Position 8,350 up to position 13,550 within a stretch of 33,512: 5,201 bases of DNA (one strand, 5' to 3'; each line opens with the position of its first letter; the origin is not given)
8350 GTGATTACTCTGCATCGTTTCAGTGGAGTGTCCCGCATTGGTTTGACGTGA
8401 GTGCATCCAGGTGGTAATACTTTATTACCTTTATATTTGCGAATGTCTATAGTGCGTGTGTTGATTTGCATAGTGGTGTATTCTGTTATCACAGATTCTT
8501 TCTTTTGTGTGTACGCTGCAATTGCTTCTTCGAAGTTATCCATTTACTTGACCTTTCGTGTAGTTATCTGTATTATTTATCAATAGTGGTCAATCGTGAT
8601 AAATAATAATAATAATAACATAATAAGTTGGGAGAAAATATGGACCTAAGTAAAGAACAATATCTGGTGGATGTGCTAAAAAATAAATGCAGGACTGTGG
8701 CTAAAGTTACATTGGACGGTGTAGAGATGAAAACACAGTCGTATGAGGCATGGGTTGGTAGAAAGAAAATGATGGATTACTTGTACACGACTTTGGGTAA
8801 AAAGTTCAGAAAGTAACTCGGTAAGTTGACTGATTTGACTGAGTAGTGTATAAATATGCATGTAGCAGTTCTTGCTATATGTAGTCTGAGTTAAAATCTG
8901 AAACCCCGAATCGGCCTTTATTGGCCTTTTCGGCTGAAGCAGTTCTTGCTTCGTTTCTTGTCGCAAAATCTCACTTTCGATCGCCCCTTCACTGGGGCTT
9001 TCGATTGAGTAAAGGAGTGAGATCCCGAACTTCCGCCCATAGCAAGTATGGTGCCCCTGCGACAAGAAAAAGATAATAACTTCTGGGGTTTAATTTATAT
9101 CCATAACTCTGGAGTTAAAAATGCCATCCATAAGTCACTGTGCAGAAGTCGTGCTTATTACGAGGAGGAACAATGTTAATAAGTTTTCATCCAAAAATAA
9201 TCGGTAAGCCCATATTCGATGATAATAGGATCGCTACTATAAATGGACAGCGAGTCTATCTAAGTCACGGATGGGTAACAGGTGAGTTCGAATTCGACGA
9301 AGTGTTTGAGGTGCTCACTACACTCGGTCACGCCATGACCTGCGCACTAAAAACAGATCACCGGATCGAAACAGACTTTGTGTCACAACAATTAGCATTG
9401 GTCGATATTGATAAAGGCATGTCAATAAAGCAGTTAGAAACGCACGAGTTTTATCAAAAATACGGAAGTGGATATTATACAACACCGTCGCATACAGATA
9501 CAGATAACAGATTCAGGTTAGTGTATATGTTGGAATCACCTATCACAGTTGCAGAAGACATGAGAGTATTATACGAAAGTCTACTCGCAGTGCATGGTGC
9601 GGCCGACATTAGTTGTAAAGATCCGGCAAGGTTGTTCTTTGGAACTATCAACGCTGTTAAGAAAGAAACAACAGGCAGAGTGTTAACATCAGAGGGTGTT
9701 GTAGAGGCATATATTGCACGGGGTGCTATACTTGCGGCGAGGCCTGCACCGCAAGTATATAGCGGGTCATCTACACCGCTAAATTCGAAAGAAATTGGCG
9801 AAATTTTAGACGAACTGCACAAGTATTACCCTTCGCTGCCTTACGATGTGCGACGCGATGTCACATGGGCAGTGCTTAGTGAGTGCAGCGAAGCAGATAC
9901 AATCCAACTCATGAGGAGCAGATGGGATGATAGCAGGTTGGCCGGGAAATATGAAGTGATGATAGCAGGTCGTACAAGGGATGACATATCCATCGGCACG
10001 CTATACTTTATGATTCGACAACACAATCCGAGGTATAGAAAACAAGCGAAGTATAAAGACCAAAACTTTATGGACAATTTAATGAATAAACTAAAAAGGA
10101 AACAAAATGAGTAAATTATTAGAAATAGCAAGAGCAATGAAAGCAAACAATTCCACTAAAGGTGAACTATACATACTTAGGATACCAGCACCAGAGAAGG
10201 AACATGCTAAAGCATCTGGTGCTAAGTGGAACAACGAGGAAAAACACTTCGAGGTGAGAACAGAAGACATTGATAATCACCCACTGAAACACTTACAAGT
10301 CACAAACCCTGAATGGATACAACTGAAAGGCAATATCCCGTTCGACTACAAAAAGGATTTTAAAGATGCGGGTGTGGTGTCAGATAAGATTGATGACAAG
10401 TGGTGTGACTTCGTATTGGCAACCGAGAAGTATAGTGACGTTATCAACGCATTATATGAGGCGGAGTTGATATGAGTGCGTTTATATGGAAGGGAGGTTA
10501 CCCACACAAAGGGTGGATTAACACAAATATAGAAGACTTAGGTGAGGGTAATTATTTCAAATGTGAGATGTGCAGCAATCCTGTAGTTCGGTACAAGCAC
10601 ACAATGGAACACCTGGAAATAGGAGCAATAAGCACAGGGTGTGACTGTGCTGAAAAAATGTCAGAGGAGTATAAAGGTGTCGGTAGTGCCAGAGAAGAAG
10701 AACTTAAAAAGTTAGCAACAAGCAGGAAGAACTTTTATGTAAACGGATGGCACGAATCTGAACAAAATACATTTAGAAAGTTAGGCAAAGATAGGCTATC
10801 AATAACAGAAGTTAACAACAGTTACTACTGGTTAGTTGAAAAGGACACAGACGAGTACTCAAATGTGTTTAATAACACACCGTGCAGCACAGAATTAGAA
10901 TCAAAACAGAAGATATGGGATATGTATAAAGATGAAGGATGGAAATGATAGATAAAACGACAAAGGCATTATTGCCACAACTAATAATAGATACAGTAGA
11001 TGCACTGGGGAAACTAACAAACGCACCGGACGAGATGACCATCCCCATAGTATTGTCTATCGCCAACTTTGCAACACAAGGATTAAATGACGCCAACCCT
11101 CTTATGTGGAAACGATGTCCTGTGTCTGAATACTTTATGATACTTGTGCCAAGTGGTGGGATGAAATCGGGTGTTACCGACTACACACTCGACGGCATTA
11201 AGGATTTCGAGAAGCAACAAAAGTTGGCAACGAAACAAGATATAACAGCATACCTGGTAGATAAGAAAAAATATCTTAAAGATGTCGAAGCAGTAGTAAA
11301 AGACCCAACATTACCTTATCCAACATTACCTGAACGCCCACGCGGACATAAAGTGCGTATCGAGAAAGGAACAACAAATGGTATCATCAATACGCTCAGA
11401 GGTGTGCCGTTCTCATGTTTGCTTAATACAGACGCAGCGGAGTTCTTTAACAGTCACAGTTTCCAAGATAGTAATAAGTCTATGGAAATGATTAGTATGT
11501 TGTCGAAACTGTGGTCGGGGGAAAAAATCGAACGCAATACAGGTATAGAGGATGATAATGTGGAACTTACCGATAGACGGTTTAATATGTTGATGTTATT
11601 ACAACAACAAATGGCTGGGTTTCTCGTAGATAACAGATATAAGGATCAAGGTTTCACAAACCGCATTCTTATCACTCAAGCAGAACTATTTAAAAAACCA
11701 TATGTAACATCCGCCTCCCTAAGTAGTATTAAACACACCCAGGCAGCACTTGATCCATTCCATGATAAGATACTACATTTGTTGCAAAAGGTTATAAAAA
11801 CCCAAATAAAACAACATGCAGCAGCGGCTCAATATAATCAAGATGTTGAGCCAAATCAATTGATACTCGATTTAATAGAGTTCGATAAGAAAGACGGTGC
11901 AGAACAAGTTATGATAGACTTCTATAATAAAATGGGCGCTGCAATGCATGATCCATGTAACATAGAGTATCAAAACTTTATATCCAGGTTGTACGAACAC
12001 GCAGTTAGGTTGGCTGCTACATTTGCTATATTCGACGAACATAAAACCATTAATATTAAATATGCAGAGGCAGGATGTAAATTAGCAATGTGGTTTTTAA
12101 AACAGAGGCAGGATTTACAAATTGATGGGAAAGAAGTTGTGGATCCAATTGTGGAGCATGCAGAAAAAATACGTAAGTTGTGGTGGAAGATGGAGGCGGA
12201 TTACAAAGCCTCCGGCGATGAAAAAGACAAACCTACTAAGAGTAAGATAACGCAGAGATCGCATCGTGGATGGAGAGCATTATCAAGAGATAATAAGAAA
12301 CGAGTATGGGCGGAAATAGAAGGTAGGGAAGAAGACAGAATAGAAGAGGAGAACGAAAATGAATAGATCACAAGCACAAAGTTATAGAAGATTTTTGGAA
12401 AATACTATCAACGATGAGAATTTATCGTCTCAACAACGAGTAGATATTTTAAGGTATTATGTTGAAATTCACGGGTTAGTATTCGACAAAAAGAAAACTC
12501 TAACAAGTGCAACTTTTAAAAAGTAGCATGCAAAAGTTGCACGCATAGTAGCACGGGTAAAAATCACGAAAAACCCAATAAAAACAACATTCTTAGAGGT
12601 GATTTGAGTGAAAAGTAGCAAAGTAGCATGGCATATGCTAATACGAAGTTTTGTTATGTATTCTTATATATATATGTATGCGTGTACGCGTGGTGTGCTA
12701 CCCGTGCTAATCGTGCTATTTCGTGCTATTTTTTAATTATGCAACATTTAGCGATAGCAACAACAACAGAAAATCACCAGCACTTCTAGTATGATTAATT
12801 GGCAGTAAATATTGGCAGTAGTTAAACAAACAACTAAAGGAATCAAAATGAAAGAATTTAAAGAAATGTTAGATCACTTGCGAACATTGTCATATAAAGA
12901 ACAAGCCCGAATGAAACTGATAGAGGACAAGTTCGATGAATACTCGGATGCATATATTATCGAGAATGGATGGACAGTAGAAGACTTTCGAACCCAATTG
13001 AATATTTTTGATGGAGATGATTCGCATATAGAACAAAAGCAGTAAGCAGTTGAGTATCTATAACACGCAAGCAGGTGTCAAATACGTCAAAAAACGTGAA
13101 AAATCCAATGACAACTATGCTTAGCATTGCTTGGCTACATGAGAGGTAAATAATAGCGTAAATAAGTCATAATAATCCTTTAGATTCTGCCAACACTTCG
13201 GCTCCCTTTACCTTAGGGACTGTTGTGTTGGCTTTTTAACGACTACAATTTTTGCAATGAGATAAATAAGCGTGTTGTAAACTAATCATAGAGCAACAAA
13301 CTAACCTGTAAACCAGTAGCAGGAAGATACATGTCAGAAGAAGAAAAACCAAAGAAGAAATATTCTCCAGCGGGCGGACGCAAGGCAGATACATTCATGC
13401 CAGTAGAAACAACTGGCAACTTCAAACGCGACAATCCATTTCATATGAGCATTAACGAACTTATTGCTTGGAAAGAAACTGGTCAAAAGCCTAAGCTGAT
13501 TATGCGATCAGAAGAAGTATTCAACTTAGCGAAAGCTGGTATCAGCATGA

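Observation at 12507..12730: Opposed iteron arrays around a (TA)n tract between the replication and packaging modules, sharing the TAGCA half-site with the element at 8864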

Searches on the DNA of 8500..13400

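Call 51: search_rna_families(source=window, start=8500, end=13400, threshold=evalue, max_evalue=1)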
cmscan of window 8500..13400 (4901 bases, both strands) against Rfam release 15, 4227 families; matches with E-value up to 1: 1.
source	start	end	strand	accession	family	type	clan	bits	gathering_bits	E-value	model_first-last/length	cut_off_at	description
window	12210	12275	+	RF01160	sn2841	Gene; snRNA; snoRNA; CD-box;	-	21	45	0.74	1-72/72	no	Small nucleolar RNA sn2841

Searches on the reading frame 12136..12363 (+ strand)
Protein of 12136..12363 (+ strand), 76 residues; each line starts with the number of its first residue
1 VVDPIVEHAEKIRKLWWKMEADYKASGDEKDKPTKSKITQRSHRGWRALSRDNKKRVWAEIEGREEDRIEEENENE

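Call 62: search_protein_families(library=pfam, proteins=[window:12136-12363:+], max_evalue=10)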
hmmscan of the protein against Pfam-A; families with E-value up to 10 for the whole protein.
seq(76 aa): 1 family
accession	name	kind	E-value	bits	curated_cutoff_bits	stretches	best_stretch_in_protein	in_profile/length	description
PF06945.18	DUF1289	-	1.2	9.4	27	1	44-64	26-46/47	Protein of unknown function (DUF1289)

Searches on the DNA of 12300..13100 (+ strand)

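Call 4: search_dna_similar(query=window:12300-13100:+, collection=phages, mode=distant, max_rows=30)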
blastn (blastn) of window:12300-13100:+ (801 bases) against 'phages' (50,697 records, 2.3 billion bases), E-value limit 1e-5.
No match.

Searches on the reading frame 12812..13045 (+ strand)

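Call 7: search_protein_families(library=pfam, proteins=[window:12812-13045:+], max_evalue=0.01)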
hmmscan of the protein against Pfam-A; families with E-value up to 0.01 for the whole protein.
window:12812-13045:+ (77 aa): 1 family
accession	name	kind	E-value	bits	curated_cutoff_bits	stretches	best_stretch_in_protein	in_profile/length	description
PF18216.6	N_formyltrans_C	-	0.0002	21.4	25.8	0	15-39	15-39/52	N-formyltransferase dimerization C-terminal domain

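Call 8: search_protein_families(library=phrogs, proteins=[window:12812-13045:+], max_evalue=0.001)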
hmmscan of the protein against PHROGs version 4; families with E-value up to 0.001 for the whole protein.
window:12812-13045:+ (77 aa): 0 families

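Call 69: search_protein_families(library=phrogs, proteins=[window:12848-13045:+], max_evalue=0.01)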
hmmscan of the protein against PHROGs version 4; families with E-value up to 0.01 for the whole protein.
window:12848-13045:+ (65 aa): 0 families
